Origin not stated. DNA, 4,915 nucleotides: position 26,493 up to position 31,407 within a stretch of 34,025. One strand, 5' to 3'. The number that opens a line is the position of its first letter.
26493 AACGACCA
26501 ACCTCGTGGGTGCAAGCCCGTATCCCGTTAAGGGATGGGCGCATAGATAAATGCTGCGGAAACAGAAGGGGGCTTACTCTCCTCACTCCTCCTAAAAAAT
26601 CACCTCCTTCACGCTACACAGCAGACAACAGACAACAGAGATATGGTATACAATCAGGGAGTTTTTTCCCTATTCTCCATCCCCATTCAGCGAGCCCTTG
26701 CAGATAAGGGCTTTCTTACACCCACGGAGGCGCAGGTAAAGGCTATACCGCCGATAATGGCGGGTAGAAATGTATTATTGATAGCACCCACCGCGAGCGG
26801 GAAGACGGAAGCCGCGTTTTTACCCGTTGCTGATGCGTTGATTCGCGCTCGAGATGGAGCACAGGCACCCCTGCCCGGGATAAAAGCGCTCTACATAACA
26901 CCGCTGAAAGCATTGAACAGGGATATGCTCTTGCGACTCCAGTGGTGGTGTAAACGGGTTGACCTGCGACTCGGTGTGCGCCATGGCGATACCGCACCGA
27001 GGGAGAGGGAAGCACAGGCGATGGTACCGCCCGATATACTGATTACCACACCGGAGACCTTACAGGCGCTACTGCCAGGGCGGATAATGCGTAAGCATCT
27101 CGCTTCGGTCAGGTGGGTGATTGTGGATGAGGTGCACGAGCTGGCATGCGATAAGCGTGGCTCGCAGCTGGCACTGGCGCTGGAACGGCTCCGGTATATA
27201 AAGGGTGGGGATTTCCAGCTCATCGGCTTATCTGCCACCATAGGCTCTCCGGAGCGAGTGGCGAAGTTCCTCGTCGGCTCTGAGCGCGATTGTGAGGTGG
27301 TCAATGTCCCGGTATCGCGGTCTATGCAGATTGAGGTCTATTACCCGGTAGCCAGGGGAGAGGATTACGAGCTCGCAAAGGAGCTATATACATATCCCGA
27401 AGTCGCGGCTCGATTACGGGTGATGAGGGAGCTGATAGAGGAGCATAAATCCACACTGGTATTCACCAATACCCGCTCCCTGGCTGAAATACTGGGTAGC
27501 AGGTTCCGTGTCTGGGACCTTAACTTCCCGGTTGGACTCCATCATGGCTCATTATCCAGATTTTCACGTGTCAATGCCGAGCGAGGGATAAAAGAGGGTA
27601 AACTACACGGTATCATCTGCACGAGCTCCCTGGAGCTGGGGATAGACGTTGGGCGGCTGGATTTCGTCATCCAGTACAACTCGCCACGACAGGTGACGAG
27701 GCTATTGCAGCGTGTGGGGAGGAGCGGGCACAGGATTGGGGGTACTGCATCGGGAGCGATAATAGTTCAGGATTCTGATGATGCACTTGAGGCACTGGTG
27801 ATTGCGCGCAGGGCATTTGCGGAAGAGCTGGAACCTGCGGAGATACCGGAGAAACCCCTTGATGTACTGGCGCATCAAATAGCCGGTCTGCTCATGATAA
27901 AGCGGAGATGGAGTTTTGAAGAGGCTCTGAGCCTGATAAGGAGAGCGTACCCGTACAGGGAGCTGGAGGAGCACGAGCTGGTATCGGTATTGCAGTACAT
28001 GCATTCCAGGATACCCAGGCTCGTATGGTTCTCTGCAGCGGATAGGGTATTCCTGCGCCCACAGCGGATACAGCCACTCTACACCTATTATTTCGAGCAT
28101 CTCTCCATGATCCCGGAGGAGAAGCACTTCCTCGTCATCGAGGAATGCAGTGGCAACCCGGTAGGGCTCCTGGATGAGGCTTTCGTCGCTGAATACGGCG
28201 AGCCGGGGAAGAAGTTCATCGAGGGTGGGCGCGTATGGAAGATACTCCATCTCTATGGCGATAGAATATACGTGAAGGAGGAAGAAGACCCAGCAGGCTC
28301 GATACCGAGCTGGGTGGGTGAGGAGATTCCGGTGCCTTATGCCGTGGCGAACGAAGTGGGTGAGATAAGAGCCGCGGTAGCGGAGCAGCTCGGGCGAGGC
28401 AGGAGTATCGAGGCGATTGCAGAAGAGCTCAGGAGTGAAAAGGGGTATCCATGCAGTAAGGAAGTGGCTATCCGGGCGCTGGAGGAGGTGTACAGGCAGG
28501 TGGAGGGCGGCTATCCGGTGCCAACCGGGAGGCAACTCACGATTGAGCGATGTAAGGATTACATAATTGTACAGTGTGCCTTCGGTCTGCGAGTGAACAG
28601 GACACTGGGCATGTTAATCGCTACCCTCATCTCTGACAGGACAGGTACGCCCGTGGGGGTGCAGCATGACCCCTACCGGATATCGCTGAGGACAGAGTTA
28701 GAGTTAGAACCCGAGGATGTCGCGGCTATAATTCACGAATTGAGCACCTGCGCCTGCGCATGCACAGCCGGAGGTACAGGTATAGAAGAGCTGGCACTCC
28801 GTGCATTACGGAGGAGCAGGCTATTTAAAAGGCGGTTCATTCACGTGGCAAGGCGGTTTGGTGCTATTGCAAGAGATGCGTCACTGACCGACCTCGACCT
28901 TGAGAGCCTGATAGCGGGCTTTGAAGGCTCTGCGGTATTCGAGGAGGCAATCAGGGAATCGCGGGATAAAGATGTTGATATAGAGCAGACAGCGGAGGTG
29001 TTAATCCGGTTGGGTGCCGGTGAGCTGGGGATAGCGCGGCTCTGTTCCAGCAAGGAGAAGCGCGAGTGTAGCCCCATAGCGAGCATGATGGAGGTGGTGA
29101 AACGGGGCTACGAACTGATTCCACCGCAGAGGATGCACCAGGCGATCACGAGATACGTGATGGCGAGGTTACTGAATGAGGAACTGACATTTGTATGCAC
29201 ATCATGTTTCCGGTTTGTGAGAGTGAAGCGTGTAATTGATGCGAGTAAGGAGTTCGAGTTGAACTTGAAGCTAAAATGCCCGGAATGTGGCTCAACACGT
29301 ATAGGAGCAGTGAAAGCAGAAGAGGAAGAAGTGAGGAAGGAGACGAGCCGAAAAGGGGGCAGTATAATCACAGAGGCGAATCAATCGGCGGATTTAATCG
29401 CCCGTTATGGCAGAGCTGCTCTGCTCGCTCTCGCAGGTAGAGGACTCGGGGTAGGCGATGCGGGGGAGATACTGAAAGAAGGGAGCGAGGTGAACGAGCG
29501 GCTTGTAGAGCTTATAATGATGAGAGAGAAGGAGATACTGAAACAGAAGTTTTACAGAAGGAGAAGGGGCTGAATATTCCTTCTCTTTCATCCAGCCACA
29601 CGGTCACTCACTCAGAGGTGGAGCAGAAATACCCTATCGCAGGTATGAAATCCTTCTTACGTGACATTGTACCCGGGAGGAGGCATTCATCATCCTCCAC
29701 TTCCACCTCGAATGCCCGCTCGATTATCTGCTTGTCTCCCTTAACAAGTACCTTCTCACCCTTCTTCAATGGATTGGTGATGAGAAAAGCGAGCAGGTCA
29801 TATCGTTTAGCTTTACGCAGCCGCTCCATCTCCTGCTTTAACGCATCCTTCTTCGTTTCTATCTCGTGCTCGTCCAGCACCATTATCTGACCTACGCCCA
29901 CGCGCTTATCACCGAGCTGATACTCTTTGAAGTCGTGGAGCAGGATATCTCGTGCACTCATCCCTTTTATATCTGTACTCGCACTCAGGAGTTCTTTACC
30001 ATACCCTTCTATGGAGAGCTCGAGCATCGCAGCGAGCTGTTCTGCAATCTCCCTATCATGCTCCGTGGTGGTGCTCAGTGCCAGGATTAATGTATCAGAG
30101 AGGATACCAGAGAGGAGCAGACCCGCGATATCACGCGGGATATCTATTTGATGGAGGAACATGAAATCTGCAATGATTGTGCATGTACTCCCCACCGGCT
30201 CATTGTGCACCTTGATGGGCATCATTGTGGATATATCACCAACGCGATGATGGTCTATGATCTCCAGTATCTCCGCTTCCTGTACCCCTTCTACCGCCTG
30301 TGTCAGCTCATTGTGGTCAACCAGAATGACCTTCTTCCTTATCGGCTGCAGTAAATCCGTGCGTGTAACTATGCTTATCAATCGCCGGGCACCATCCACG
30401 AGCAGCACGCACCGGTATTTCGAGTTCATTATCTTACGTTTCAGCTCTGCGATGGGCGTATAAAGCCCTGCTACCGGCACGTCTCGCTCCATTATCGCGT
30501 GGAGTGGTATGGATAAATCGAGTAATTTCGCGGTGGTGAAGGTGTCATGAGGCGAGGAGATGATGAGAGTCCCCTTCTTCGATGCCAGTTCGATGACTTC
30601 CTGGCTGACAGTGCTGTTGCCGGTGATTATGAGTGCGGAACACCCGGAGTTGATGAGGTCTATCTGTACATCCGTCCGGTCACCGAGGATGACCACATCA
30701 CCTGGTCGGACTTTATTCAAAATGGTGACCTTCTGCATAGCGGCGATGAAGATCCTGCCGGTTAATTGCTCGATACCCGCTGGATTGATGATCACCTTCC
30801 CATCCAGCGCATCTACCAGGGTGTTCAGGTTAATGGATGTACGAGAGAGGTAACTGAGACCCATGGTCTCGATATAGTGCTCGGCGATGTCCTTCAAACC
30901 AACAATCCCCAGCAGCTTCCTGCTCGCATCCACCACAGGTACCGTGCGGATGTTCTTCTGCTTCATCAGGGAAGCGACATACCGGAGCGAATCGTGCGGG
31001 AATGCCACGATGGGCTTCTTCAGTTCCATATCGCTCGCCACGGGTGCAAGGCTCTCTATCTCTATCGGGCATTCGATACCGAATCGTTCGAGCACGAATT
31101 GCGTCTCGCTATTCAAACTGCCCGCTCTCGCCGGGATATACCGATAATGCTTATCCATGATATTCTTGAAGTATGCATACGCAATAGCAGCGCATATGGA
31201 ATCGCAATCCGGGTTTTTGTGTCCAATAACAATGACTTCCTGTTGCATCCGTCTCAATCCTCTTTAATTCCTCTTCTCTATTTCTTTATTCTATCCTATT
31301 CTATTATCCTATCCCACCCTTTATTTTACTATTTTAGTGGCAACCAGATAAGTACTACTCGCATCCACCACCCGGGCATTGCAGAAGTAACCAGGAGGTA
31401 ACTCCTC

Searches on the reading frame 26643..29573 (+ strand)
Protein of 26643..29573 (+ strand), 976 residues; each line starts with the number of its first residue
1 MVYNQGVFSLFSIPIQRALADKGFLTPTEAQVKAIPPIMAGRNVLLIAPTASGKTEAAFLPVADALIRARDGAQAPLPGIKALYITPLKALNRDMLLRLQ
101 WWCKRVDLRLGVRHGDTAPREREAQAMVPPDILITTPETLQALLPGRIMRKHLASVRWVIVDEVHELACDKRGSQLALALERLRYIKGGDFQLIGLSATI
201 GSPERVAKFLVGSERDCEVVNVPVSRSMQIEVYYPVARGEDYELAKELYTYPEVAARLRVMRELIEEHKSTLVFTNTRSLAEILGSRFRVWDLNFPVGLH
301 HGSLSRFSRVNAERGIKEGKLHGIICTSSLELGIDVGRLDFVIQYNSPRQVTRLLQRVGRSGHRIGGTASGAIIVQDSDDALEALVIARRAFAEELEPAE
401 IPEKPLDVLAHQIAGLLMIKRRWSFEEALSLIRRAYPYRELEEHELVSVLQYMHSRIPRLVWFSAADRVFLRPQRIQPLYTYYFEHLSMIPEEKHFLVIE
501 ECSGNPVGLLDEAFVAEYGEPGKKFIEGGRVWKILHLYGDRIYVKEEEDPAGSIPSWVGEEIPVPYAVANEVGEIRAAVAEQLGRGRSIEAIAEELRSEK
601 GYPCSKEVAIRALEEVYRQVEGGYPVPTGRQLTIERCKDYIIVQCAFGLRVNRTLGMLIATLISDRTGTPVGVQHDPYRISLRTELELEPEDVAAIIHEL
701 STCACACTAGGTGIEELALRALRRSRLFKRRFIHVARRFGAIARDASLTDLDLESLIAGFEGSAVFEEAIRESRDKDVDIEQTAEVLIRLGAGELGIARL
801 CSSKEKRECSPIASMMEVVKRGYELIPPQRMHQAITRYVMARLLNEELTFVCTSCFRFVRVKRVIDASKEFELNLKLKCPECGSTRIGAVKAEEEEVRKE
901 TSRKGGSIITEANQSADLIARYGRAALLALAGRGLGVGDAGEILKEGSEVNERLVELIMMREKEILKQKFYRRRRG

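Call 95: search_protein_families(library=pfam, proteins=[window:26643-29573:+], max_evalue=0.00001)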
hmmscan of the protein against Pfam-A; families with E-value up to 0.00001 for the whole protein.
window:26643-29573:+ (976 aa): 4 families
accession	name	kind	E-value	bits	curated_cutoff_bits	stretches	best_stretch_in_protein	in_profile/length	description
PF00270.35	DEAD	-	8.3e-35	120.4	26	1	28-202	1-163/167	DEAD/DEAH box helicase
PF08494.16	DEAD_assoc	-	3.9e-28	99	23.5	1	626-799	1-181/191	DEAD/H associated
PF00271.37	Helicase_C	-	8.1e-17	61.9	23.5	1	259-362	4-107/110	Helicase conserved C-terminal domain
PF19306.5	WH_Lhr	-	1.7e-15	57.3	27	1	393-549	5-163/168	Large helicase-related protein, winged helix domain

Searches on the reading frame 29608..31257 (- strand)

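Call 95: search_protein_families(library=pfam, proteins=[window:29608-31257:-], max_evalue=0.00001)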
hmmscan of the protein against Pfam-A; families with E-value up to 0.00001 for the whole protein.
window:29608-31257:- (549 aa): 4 families
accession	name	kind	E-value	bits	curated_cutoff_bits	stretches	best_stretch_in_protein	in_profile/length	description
PF02833.19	DHHA2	-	2.6e-31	109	27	1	421-541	1-123/126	DHHA2 domain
PF07085.17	DRTGG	-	3.1e-26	91.7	25.2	1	147-247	2-103/105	DRTGG domain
PF01368.27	DHH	-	6.7e-26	91.5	28.1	1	8-385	2-125/125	DHH family, N-terminal domain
PF00571.33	CBS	-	1.1e-19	70.9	24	2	77-128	4-55/57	CBS domain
